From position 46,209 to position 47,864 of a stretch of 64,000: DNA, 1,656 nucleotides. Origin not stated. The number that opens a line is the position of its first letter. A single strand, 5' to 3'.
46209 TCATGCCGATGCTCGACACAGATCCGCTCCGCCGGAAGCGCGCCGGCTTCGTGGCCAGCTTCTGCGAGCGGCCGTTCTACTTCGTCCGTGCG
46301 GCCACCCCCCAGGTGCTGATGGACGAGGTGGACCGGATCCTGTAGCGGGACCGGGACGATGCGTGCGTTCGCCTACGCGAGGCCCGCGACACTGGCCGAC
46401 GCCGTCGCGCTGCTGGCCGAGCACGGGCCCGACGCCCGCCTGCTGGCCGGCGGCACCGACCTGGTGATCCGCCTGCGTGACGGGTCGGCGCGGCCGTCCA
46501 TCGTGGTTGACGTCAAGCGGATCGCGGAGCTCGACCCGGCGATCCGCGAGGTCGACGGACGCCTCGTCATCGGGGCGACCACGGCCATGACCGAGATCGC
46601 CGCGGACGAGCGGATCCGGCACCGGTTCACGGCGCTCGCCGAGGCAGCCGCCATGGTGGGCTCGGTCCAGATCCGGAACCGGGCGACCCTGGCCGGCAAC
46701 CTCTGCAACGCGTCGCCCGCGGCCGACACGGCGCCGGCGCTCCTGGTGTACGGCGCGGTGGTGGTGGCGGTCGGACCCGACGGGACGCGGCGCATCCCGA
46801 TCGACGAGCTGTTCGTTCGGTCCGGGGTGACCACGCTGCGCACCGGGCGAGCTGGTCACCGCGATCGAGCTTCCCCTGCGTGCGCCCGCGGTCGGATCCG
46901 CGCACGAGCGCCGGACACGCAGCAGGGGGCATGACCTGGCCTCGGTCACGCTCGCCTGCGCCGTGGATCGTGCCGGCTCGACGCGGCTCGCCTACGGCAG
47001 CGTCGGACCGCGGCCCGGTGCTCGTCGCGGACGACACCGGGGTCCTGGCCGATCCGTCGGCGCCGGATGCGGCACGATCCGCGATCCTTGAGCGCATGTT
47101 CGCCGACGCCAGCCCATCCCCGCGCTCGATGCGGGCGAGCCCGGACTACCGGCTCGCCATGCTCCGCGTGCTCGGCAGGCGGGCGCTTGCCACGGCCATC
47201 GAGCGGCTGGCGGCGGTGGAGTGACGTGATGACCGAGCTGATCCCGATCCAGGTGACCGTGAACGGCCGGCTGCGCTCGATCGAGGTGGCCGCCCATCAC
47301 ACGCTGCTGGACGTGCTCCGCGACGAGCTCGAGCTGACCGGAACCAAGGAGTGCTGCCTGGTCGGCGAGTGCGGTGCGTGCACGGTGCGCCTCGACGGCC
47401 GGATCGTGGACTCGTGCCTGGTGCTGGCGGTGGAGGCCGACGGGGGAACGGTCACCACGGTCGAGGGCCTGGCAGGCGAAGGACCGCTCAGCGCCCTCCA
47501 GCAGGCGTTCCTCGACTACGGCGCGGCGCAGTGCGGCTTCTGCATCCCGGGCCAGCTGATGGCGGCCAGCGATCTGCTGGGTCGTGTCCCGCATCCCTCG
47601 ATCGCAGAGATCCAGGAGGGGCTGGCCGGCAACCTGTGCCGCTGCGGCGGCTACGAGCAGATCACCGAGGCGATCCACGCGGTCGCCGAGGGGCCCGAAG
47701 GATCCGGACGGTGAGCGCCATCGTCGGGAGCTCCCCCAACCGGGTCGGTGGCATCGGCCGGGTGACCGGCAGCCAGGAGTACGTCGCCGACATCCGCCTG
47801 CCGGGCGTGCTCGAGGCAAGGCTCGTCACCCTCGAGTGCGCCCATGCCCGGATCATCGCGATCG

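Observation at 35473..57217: Recurring ATCGAT-centred AT-rich operator links five promoter regions into one putative regulon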

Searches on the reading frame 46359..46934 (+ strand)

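Call 10: search_protein_families(library=pfam, proteins=[window:46359-46934:+])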
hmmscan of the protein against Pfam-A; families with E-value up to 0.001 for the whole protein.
window:46359-46934:+ (191 aa): 1 family
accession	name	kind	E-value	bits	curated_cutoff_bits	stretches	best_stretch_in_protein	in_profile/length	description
PF00941.27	FAD_binding_5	-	9.4e-45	152.9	27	1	3-163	2-159/170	FAD binding domain in molybdopterin dehydrogenase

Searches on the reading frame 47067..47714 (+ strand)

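Call 10: search_protein_families(library=pfam, proteins=[window:47067-47714:+])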
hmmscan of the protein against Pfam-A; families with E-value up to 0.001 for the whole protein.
window:47067-47714:+ (215 aa): 2 families
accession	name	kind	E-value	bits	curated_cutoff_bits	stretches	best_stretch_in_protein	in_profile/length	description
PF01799.25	Fer2_2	-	1.3e-27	96.2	30.3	1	131-204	1-75/75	[2Fe-2S] binding domain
PF00111.32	Fer2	-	7e-07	29.5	21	1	63-117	1-55/77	2Fe-2S iron-sulfur cluster binding domain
